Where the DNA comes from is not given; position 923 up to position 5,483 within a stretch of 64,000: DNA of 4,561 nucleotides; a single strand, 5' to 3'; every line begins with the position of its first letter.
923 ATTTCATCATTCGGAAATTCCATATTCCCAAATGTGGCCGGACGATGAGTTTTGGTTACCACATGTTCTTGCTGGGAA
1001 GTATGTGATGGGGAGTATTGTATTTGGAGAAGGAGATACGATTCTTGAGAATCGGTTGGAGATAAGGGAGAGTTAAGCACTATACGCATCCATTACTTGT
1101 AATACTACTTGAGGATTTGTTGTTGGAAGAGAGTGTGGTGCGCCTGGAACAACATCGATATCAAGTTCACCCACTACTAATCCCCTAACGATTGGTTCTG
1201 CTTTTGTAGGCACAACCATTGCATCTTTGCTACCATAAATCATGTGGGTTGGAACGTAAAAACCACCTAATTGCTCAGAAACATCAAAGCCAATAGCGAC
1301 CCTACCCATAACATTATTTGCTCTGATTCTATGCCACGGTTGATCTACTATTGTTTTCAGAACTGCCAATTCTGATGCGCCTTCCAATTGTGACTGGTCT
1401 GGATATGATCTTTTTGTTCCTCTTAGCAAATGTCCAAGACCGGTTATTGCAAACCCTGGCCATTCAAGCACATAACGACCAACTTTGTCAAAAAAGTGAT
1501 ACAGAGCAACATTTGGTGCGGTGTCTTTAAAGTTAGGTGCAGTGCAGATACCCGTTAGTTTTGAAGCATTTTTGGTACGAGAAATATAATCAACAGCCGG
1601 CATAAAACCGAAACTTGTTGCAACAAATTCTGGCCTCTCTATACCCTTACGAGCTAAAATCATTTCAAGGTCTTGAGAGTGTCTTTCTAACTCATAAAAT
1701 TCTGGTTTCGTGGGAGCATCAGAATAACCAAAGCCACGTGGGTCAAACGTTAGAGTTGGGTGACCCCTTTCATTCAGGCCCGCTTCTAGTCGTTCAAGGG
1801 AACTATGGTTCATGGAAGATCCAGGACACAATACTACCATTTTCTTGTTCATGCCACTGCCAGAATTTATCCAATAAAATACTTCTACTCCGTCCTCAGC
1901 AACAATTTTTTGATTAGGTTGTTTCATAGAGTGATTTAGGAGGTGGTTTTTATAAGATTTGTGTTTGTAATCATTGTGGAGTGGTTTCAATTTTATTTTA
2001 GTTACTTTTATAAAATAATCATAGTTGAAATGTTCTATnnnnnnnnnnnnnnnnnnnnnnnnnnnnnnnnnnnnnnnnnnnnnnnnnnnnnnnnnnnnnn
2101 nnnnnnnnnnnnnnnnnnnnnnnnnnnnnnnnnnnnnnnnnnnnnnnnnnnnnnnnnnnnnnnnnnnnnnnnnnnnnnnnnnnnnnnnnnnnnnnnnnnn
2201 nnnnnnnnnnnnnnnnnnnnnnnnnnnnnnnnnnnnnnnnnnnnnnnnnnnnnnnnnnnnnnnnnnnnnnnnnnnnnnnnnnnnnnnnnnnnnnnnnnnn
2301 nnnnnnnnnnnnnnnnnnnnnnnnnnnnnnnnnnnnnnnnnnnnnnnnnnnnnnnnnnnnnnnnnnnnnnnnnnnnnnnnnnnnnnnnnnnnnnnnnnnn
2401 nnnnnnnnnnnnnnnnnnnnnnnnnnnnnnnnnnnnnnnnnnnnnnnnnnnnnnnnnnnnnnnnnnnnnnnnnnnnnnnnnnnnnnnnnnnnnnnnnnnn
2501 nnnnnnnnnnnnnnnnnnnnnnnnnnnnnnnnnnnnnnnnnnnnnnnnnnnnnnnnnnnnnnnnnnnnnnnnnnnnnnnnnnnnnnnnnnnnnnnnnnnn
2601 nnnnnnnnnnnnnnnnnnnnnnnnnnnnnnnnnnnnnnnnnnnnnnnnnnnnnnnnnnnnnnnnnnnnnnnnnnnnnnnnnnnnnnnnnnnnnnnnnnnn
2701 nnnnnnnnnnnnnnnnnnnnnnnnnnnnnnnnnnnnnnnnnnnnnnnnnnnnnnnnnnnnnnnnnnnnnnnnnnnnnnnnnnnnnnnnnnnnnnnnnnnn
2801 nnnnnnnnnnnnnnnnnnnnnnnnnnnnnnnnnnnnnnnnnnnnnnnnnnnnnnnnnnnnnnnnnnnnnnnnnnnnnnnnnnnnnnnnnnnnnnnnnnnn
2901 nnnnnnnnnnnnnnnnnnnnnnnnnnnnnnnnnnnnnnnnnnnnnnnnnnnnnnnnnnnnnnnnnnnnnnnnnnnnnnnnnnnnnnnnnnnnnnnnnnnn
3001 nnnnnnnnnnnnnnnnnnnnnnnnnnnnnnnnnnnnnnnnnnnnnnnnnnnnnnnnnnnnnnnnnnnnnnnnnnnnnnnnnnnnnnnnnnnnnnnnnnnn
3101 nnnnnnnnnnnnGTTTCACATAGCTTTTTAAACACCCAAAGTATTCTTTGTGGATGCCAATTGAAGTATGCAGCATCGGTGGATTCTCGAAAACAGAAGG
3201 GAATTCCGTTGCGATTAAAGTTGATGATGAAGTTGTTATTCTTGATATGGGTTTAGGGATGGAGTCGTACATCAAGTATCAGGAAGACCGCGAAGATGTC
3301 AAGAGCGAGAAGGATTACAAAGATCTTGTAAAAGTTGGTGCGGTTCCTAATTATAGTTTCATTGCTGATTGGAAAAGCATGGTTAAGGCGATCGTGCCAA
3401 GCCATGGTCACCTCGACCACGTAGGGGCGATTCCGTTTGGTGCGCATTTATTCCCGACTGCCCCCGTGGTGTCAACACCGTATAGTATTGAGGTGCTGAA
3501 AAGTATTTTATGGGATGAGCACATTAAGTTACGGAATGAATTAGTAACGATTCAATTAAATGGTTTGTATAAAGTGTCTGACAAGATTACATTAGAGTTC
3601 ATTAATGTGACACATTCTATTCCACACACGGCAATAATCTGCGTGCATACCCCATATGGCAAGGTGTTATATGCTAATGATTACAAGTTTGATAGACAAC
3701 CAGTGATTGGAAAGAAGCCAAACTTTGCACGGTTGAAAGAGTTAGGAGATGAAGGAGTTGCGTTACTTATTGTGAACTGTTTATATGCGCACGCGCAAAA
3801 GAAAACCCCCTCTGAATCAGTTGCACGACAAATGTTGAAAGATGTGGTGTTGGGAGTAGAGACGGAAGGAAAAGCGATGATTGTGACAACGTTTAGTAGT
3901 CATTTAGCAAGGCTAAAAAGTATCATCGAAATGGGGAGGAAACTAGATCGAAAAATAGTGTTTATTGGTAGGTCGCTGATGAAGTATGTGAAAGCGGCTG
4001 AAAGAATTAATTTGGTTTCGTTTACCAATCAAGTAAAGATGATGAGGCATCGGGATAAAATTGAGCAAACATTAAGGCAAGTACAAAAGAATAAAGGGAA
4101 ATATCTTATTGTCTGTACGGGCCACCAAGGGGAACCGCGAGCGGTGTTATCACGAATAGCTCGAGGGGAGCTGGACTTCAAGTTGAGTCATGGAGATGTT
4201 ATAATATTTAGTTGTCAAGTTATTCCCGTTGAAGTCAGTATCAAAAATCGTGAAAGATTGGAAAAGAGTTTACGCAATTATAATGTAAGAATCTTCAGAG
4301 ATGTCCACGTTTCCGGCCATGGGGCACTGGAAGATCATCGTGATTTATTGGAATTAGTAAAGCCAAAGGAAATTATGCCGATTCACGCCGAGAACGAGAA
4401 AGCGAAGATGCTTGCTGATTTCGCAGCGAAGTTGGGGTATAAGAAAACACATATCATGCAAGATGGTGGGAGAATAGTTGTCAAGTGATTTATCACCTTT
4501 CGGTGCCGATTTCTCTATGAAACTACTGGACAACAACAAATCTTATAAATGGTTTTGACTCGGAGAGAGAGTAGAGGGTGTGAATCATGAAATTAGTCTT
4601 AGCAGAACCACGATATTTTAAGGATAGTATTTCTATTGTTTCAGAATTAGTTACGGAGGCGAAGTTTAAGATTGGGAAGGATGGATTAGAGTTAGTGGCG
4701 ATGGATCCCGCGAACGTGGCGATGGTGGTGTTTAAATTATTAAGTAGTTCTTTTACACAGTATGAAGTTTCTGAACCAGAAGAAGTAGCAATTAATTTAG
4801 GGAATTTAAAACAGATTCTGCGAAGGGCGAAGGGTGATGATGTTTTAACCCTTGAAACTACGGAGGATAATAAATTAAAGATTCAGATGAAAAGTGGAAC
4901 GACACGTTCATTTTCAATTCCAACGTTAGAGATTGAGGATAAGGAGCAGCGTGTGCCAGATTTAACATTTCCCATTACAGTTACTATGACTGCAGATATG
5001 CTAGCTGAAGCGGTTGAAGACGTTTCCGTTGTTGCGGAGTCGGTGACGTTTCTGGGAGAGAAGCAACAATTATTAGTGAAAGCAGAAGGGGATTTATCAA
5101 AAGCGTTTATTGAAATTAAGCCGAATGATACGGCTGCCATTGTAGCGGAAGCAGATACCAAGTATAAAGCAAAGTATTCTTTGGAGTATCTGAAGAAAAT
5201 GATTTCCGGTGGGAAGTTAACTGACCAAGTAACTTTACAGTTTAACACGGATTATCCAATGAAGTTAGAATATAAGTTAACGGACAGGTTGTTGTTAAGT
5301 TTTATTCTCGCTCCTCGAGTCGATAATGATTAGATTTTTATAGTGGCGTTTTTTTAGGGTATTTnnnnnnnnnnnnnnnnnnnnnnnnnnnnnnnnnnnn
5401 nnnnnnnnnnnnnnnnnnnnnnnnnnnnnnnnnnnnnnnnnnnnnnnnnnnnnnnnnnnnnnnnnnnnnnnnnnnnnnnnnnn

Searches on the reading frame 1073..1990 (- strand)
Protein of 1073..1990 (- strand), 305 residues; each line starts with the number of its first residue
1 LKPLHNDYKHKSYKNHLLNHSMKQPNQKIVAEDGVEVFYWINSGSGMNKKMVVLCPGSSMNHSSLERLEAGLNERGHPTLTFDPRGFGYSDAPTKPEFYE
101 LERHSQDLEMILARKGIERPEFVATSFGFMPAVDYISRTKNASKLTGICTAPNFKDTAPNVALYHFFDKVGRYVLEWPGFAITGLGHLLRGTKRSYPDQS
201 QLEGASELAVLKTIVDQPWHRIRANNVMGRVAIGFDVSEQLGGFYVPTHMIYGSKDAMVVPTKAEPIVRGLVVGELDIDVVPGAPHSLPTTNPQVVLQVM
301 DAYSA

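Call 36: search_protein_families(library=pfam, proteins=[window:1073-1990:-], max_evalue=0.001)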
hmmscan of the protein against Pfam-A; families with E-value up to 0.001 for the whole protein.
window:1073-1990:- (305 aa): 3 families
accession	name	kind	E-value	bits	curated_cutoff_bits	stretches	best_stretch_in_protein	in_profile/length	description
PF00561.26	Abhydrolase_1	-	1.6e-12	48.1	25.8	1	52-153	3-108/245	alpha/beta hydrolase fold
PF12146.15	Hydrolase_4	-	9.4e-11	41.9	27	1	48-288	3-234/239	Serine aminopeptidase, S33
PF12697.13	Abhydrolase_6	-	1.8e-06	29.2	26.3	1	52-298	1-216/217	Alpha/beta hydrolase family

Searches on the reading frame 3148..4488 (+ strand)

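Call 36: search_protein_families(library=pfam, proteins=[window:3148-4488:+], max_evalue=0.001)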
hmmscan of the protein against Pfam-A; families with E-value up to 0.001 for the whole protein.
window:3148-4488:+ (446 aa): 4 families
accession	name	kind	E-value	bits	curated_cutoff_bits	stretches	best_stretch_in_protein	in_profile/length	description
PF22505.1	RNase_J_b_CASP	-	2e-25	89.4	27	1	244-361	4-114/126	Ribonuclease J, beta-CASP domain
PF07521.17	RMMBL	-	8.7e-08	32.5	21.6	1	384-435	9-61/63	Zn-dependent metallo-hydrolase RNA specificity domain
PF00753.33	Lactamase_B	-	7.2e-07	29.8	22.7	1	18-186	6-157/196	Metallo-beta-lactamase superfamily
PF12706.13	Lactamase_B_2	-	0.00089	19.3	27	0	79-179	31-143/200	Beta-lactamase superfamily domain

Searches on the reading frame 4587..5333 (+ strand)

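Call 36: search_protein_families(library=pfam, proteins=[window:4587-5333:+], max_evalue=0.001)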
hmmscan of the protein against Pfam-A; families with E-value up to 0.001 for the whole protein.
window:4587-5333:+ (248 aa): 3 families
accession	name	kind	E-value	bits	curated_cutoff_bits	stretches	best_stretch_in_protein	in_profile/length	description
PF02747.20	PCNA_C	-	4.6e-15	56.4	23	1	123-243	2-127/128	Proliferating cell nuclear antigen, C-terminal domain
PF00705.23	PCNA_N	-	3.8e-14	52.9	20.3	1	11-95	12-96/127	Proliferating cell nuclear antigen, N-terminal domain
PF04139.18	Rad9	-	2.4e-05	24.4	25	1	14-166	4-168/253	Rad9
